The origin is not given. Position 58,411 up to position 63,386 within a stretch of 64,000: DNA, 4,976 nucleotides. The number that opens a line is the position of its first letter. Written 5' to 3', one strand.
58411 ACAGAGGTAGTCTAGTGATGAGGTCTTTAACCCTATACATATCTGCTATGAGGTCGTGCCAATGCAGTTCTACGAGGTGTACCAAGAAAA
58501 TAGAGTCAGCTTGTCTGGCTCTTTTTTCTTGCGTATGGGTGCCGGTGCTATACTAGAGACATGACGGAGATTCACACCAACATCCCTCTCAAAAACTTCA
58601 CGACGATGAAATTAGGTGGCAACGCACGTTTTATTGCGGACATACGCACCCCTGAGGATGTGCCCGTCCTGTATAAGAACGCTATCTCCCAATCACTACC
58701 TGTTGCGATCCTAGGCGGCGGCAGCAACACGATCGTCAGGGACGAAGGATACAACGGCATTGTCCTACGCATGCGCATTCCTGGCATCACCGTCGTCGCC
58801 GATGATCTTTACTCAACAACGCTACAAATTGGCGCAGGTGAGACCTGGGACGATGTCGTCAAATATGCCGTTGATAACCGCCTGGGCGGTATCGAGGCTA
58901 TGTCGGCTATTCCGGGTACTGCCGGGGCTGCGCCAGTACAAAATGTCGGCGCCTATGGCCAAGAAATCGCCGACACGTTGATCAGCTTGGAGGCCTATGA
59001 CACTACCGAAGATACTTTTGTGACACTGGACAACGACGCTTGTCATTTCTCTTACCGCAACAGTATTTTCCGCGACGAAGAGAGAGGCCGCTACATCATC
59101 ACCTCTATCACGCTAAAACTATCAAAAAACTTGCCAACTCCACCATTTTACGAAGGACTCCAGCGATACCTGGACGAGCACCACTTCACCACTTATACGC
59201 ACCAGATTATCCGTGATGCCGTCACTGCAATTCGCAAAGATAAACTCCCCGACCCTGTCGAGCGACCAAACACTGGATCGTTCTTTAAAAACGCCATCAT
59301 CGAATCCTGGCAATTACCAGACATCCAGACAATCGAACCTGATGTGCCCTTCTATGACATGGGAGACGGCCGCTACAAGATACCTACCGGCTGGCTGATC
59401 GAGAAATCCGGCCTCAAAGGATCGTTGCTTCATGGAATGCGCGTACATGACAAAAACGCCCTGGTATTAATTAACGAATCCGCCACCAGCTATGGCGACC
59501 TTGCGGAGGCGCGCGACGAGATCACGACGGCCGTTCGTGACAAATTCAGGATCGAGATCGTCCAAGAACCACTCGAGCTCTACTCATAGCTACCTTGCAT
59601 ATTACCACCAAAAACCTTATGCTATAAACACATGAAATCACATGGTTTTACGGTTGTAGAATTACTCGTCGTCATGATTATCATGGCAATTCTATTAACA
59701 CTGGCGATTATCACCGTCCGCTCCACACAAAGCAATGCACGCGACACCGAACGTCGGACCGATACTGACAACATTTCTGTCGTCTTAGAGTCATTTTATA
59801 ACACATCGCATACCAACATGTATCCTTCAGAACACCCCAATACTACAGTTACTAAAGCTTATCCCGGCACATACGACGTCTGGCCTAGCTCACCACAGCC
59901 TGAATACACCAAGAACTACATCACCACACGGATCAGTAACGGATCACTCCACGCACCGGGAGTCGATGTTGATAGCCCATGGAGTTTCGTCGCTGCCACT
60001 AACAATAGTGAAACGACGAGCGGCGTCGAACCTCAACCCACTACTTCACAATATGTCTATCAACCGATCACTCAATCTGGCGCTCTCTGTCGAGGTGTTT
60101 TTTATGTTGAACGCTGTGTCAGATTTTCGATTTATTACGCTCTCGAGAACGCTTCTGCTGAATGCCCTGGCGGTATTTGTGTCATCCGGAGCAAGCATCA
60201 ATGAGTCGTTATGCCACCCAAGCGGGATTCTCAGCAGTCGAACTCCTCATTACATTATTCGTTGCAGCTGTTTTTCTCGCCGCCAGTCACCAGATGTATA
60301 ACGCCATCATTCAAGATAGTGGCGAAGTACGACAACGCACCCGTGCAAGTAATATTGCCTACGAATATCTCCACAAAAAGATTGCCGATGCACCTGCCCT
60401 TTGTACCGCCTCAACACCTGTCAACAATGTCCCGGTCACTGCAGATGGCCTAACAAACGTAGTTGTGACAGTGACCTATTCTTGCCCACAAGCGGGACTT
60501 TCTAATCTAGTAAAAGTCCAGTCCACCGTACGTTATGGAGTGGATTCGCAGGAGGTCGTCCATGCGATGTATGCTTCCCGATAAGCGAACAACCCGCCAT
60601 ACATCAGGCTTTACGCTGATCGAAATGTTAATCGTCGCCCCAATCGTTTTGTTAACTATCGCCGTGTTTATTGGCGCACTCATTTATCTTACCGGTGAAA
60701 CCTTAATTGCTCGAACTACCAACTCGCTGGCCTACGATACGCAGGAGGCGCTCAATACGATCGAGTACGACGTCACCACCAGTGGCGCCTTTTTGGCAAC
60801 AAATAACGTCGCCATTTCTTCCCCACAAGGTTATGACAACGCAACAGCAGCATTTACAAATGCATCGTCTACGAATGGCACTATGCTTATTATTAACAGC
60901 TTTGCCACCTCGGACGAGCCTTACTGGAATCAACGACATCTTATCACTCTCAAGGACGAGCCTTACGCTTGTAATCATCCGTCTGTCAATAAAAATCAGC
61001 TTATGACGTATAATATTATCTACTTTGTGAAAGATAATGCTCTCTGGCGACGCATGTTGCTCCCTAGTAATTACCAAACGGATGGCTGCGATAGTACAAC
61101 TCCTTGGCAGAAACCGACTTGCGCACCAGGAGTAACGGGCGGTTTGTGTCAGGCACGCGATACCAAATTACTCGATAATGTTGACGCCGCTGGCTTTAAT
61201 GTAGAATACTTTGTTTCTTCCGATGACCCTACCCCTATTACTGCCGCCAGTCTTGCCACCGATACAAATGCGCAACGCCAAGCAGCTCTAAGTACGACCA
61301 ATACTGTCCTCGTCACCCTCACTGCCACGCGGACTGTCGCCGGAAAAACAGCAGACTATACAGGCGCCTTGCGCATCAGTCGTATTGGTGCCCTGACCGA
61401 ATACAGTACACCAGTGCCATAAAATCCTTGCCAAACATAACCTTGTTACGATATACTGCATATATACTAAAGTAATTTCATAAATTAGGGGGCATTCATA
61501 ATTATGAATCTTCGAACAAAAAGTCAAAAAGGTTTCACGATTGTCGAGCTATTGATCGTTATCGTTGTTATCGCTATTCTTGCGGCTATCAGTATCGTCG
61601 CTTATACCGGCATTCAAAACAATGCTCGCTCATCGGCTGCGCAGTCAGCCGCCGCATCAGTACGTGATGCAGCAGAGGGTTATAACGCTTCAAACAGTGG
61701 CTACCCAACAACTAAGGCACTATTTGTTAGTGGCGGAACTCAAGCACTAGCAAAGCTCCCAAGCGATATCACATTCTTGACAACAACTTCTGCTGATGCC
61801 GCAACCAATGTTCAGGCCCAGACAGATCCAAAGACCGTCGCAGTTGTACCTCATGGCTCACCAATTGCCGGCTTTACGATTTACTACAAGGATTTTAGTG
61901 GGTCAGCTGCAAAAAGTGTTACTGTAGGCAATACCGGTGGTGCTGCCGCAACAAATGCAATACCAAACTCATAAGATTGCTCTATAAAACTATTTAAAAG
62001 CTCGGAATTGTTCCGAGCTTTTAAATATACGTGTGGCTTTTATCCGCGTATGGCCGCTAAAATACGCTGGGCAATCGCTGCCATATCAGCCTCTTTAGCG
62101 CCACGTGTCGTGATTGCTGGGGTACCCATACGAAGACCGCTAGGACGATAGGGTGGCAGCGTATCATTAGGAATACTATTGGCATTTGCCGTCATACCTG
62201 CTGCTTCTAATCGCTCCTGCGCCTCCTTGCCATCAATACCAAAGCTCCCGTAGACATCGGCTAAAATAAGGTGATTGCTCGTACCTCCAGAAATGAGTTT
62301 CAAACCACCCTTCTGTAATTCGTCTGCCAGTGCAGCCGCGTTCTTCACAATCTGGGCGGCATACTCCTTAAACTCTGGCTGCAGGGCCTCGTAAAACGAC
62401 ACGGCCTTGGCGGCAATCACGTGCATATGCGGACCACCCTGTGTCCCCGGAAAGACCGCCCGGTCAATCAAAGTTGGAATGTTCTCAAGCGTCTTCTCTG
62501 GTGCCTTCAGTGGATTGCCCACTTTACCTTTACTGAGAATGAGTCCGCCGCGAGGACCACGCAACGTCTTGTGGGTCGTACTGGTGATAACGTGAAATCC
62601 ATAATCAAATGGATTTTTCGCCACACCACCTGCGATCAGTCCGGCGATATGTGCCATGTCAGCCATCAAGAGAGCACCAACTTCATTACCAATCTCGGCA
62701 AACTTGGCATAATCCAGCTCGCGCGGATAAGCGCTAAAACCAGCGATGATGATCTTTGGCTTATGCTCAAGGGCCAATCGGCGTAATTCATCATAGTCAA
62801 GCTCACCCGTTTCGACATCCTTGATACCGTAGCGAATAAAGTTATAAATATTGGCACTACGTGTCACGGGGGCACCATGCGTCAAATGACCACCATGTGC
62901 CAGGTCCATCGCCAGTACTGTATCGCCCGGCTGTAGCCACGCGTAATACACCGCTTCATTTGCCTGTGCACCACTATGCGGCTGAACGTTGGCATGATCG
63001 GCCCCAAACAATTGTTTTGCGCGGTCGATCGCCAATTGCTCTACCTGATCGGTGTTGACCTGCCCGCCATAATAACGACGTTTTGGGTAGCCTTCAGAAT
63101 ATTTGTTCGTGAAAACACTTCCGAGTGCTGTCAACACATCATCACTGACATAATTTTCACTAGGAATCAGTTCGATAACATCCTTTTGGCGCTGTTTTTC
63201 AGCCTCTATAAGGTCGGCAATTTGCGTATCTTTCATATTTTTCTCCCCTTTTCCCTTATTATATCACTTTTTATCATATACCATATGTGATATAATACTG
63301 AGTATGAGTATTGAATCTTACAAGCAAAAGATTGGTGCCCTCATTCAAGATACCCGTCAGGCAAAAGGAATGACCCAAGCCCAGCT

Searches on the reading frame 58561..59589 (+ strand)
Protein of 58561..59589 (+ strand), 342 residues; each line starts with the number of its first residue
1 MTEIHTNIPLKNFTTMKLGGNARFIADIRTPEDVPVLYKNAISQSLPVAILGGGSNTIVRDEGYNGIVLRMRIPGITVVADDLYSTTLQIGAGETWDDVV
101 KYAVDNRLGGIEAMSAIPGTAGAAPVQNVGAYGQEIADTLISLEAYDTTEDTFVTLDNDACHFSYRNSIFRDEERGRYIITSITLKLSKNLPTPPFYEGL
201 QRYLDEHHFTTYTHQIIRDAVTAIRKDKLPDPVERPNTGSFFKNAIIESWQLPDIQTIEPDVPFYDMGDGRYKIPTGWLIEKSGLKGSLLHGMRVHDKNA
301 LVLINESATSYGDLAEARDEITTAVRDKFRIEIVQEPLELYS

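Call 52: search_protein_families(library=pfam, proteins=[window:58561-59589:+], max_evalue=0.001)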
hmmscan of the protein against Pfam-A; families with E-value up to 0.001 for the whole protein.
window:58561-59589:+ (342 aa): 2 families
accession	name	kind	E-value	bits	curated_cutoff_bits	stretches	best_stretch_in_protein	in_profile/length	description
PF01565.28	FAD_binding_4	-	2.6e-19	69.7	26.4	1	26-149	5-132/139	FAD binding domain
PF02873.21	MurB_C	-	1.3e-18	67.4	27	1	217-337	2-96/99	UDP-N-acetylenolpyruvoylglucosamine reductase, C-terminal domain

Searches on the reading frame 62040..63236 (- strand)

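Call 52: search_protein_families(library=pfam, proteins=[window:62040-63236:-], max_evalue=0.001)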
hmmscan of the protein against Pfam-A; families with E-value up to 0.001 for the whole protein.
window:62040-63236:- (398 aa): 3 families
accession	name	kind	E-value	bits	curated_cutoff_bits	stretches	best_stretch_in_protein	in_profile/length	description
PF00464.25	SHMT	-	1e-152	508.9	27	1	2-391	4-398/399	Serine hydroxymethyltransferase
PF00155.27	Aminotran_1_2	-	8.4e-07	28.9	19.7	1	75-316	53-299/361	Aminotransferase class I and II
PF01212.27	Beta_elim_lyase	-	0.00079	19.3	27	0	70-158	38-120/288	Beta-eliminating lyase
